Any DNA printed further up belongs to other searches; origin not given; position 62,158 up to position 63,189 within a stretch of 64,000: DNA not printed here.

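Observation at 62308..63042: Candidate halohydrin dehalogenase hidden among ubiquinone/CoA housekeeping genes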

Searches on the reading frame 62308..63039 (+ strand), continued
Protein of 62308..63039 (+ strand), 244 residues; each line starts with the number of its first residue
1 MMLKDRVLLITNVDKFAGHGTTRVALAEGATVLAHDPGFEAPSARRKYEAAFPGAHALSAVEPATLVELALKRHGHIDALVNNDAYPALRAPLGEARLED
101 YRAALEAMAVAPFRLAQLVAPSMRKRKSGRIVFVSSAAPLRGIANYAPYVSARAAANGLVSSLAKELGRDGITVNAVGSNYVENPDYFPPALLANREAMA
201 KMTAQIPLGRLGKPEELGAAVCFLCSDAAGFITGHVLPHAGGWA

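Call 39: search_solved_structures(query=P0205, max_evalue=1e-20, show_alignments=5)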
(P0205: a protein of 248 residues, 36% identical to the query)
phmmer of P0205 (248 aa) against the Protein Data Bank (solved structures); distinct sequences matched with E-value up to 1e-20: 13.
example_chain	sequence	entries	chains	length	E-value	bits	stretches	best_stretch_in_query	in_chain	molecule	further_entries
1zmo_A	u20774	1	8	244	4.3e-90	304.6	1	7-248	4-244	halohydrin dehalogenase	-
8oxf_A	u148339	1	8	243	8.2e-89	300.5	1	7-248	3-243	Halohydrin dehalogenase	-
4z9f_A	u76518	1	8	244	3.7e-88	298.3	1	6-248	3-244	Halohydrin epoxidase A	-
5kvc_A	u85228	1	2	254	4.1e-35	124.7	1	6-245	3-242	Halohydrin dehalogenase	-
6a41_A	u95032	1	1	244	3.9e-34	121.5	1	7-245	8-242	dehalogenase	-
9ldq_A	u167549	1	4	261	7.1e-34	120.7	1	3-245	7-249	Halohydrin dehalogenase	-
5kwe_A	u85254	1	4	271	9.2e-34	120.3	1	6-245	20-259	Halohydrin dehalogenase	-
1pwx_A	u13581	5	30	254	1.2e-33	119.9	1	6-245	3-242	halohydrin dehalogenase | Haloalcohol dehalogenase HheC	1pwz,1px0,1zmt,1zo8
3zn2_A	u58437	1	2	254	1.2e-33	119.9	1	6-245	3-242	HALOHYDRIN DEHALOGENASE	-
4ixt_A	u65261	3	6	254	1.1e-32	116.7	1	6-245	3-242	Halohydrin dehalogenase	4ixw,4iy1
8h8y_A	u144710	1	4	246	6.1e-25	91.4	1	5-246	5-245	alpha/beta hydrolase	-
8hqp_A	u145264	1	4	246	3.7e-23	85.6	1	5-246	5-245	AbHheG_m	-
7wkq_A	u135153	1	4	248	8.1e-23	84.5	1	6-246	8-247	halohydrin dehalogenase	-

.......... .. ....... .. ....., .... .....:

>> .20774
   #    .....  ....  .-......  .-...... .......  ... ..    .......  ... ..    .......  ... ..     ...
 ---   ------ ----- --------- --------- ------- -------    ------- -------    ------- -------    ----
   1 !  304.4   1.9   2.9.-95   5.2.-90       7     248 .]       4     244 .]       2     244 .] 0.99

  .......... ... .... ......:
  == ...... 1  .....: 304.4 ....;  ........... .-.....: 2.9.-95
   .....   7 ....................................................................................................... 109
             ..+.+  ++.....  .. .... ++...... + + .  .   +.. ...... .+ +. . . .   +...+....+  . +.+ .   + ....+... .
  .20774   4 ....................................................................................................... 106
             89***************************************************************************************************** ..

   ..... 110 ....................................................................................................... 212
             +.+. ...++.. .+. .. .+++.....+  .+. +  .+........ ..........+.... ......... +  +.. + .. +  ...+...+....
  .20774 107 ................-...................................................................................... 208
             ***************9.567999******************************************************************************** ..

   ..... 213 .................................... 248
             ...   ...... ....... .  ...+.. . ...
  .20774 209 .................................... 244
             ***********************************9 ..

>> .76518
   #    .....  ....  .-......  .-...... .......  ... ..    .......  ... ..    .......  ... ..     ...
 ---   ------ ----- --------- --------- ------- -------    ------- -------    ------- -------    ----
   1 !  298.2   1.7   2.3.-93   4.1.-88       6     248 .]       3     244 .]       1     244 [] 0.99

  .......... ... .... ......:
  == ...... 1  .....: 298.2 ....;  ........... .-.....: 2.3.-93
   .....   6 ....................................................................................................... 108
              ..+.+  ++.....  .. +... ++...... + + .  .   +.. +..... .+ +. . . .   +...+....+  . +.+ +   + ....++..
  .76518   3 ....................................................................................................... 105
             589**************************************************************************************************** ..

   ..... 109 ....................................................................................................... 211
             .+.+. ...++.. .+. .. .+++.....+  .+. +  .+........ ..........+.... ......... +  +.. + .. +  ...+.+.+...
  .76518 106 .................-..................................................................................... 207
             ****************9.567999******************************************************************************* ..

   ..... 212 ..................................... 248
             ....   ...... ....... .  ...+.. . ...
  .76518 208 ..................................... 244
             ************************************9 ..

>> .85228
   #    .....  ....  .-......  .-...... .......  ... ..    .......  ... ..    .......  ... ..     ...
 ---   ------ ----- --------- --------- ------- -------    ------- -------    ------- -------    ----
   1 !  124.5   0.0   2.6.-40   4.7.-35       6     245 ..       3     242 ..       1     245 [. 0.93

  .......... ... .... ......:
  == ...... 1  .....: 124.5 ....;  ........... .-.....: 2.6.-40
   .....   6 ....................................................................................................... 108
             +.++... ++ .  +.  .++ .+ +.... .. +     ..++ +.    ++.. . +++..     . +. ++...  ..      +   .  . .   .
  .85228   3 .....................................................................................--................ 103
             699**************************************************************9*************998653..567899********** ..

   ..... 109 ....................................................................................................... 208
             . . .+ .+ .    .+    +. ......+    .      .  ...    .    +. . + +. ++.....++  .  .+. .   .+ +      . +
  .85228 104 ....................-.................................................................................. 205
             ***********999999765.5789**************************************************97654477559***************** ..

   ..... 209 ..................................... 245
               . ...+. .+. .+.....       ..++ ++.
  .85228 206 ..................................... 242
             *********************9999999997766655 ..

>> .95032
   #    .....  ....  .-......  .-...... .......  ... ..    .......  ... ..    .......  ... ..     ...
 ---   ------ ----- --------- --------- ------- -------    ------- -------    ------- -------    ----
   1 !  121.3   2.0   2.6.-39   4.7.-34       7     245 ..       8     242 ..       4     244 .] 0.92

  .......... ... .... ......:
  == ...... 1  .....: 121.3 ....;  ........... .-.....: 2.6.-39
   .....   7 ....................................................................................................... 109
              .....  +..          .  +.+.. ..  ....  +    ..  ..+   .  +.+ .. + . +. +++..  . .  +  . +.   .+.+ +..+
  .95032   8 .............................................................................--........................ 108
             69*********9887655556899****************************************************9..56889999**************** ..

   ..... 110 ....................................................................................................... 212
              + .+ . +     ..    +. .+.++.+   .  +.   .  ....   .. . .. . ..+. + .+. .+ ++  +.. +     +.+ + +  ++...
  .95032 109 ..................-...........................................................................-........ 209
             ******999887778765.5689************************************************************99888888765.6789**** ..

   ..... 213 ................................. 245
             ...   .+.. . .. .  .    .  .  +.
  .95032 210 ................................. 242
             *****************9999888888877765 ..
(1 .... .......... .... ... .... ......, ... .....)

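Call 40: search_solved_structures(query=P0202, max_evalue=1e-25, show_alignments=5)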
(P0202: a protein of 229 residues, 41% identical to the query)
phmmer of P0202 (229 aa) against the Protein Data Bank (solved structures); distinct sequences matched with E-value up to 1e-25: 5.
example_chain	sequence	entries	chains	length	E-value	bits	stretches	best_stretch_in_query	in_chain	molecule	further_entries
8xxb_A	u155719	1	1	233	2.1e-53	184.2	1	5-225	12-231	Short-chain dehydrogenase/reductase SDR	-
5b12_A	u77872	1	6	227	4.1e-52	179.9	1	5-226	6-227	Halohydrin epoxidase B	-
4zd6_A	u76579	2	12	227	5.7e-52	179.5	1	5-226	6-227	Halohydrin epoxidase B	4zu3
7b73_A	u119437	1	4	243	1e-50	175.4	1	4-225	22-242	Short-chain dehydrogenase/reductase SDR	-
6a41_A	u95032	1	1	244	4.6e-34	121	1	45-225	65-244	dehalogenase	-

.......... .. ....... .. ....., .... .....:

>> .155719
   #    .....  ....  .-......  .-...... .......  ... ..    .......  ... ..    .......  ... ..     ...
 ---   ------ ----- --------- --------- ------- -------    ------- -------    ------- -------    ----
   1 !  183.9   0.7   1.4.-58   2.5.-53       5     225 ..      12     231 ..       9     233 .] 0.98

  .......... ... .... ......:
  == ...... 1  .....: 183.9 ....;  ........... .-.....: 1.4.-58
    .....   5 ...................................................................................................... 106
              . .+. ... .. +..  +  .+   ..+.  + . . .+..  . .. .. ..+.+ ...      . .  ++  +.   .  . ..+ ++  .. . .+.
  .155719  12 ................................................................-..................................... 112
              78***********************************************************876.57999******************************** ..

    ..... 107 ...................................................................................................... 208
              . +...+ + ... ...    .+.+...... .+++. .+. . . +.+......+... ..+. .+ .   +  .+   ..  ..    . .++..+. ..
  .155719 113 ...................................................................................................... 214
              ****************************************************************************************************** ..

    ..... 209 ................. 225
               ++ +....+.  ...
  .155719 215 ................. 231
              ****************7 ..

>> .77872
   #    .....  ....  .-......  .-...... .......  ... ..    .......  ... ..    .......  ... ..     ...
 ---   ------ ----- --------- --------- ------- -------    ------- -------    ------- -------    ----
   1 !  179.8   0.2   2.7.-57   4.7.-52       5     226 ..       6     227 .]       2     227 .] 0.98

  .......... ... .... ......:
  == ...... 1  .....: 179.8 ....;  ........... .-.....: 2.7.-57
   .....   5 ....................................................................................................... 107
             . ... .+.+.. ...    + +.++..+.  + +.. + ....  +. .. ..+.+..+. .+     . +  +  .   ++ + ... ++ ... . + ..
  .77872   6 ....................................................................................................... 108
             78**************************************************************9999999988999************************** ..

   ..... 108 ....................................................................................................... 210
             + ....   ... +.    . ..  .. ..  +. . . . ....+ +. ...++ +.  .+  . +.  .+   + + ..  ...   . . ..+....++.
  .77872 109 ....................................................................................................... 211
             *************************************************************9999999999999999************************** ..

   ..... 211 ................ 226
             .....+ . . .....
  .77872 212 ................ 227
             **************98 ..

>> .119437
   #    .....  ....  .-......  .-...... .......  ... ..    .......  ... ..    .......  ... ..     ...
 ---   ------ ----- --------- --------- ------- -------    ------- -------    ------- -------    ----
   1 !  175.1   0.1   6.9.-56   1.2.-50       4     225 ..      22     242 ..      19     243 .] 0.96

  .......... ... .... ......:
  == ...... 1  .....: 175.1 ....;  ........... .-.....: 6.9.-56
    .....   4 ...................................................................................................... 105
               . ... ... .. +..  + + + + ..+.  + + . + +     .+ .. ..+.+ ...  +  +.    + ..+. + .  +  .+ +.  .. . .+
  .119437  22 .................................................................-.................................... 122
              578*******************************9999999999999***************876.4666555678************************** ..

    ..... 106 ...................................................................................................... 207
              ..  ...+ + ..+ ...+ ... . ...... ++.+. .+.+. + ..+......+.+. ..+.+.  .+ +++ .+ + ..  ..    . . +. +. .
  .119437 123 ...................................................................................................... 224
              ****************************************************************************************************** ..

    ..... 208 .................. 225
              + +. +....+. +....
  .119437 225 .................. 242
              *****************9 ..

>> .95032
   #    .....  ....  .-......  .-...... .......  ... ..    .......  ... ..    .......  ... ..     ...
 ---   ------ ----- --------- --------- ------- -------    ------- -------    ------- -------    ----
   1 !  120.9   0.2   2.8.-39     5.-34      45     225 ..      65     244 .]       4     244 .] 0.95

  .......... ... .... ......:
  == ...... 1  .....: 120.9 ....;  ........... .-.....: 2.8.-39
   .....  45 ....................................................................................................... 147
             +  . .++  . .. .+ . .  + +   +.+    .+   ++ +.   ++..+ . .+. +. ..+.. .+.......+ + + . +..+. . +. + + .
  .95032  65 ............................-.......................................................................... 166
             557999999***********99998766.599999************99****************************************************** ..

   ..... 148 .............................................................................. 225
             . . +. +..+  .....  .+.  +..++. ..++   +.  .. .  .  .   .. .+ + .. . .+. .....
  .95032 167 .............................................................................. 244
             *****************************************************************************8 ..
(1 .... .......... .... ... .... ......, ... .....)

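Call 45: find_encoding_contigs(protein=P0107, flank=6000, max_places=2)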
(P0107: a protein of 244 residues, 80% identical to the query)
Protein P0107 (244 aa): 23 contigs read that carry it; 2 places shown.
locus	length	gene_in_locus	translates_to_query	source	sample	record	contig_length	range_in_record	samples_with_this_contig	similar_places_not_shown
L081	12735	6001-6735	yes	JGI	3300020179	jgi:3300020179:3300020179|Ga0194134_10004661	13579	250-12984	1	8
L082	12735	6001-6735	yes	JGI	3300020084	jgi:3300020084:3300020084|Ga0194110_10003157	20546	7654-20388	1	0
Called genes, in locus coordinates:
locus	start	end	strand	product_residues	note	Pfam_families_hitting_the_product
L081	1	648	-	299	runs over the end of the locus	?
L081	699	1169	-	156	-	PF02082:Rrf2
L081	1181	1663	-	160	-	PF00692:dUTPase, PF22769:DCD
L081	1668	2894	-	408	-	PF02441:Flavoprotein, PF04127:DFP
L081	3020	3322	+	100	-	-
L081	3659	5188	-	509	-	PF03109:ABC1, PF27536:UbiB_helical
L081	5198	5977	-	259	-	PF01209:Ubie_methyltran, PF13489:Methyltransf_23, PF13847:Methyltransf_31, PF08241:Methyltransf_11, PF08242:Methyltransf_12, PF13649:Methyltransf_25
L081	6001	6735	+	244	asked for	PF00106:adh_short, PF13561:adh_short_C2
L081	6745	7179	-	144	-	PF00691:OmpA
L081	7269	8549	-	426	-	PF14561:TPR_20 (faint), PF23914:TPR_CcmH_CycH (weak), PF14559:TPR_19 (faint), PF23914:TPR_CcmH_CycH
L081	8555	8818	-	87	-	-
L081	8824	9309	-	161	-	PF03918:CcmH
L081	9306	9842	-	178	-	PF00578:AhpC-TSA, PF08534:Redoxin, PF00085:Thioredoxin (weak), PF13905:Thioredoxin_8 (faint)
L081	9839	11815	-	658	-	PF01578:Cytochrom_C_asm, PF16327:CcmF_C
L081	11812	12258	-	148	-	PF03100:CcmE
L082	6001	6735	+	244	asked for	PF00106:adh_short, PF13561:adh_short_C2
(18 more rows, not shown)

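Call 46: find_encoding_contigs(protein=P0115, flank=6000, max_places=2)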
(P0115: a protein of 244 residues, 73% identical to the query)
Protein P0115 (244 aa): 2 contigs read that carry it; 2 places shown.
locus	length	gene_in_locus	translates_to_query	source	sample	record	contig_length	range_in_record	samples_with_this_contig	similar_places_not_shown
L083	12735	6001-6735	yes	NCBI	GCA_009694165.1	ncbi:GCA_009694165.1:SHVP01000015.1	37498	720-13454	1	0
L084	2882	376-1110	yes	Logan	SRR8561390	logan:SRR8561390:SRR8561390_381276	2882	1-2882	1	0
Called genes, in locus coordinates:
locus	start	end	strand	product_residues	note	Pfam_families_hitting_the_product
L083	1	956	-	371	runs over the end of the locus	PF01209:Ubie_methyltran, PF05175:MTS, PF13489:Methyltransf_23, PF02353:CMAS (faint), PF13847:Methyltransf_31, PF08241:Methyltransf_11, PF08242:Methyltransf_12, PF13649:Methyltransf_25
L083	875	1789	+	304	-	PF13409:GST_N_2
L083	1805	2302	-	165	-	-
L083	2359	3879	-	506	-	PF00296:Bac_luciferase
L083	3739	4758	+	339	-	PF01636:APH, PF19974:TCAD9 (faint)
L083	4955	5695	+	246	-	PF22807:TrAA12 (weak), PF23500:DUF7133 (weak)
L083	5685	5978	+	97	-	PF22807:TrAA12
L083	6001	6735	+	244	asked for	PF00106:adh_short, PF13561:adh_short_C2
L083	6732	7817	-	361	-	PF01757:Acyl_transf_3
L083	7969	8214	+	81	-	PF02195:ParB_N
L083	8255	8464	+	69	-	-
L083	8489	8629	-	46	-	PF03928:HbpS-like (weak)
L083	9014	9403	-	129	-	PF08241:Methyltransf_11, PF08242:Methyltransf_12 (weak), PF13489:Methyltransf_23 (weak), PF13649:Methyltransf_25, PF13847:Methyltransf_31 (weak)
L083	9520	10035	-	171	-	-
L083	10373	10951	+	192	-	PF00724:Oxidored_FMN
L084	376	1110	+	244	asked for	PF00106:adh_short, PF13561:adh_short_C2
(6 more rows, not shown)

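Call 47: find_encoding_contigs(protein=P0118, flank=6000, max_places=2)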
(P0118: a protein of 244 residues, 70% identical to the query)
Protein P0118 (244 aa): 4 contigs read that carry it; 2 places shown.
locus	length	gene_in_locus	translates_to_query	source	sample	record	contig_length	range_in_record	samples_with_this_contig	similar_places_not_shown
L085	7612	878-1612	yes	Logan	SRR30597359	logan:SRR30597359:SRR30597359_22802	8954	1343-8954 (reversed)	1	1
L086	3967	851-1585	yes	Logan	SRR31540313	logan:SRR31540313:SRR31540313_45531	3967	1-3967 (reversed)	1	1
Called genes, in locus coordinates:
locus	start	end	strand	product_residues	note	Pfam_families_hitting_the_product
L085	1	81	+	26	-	?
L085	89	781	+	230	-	PF01168:Ala_racemase_N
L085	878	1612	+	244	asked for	PF00106:adh_short, PF13561:adh_short_C2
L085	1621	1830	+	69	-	-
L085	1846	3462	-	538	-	PF00753:Lactamase_B, PF12706:Lactamase_B_2 (faint), PF10996:Beta-Casp, PF07521:RMMBL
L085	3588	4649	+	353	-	PF00365:PFK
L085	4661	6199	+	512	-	PF01494:FAD_binding_3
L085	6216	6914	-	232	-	PF00230:MIP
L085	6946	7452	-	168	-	PF01451:LMWPc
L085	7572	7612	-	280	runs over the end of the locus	-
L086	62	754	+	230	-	PF01168:Ala_racemase_N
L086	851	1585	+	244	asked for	PF00106:adh_short, PF13561:adh_short_C2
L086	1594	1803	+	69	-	-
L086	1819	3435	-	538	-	PF00753:Lactamase_B, PF12706:Lactamase_B_2 (faint), PF10996:Beta-Casp, PF07521:RMMBL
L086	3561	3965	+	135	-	?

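Call 57: predict_structure(alignment_id=A1)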
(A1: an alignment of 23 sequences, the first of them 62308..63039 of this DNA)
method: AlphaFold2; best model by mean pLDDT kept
length: 244 residues; sequences in the alignment: 23
mean_pLDDT: 82.6   pTM: 0.85
mean pLDDT of the five models: 82.6, 81.8, 80.5, 76.7, 71.7
residues with pLDDT >= 90: 107; 70-90: 89; 50-70: 41; < 50: 7
segments of 3 or more residues with pLDDT < 50: 240-244
pLDDT, mean of each block of 10 residues (from residue 1): 93 89 96 92 94 91 83 93 75 69 86 94 95 74 63 85 94 87 67 76 62 76 92 72 38
secondary structure, 60 per line:
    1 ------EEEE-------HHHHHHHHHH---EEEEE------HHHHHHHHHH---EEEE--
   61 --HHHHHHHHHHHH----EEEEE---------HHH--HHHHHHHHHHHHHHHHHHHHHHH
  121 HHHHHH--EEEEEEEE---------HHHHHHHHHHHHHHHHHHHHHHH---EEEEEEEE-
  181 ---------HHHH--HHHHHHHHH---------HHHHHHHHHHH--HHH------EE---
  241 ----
elements in order: E7-10 H18-27 E31-35 H42-51 E55-58 H63-74 E79-83 H98-126 E129-136 H146-168 E172-179 H190-193 H196-204 H214-224
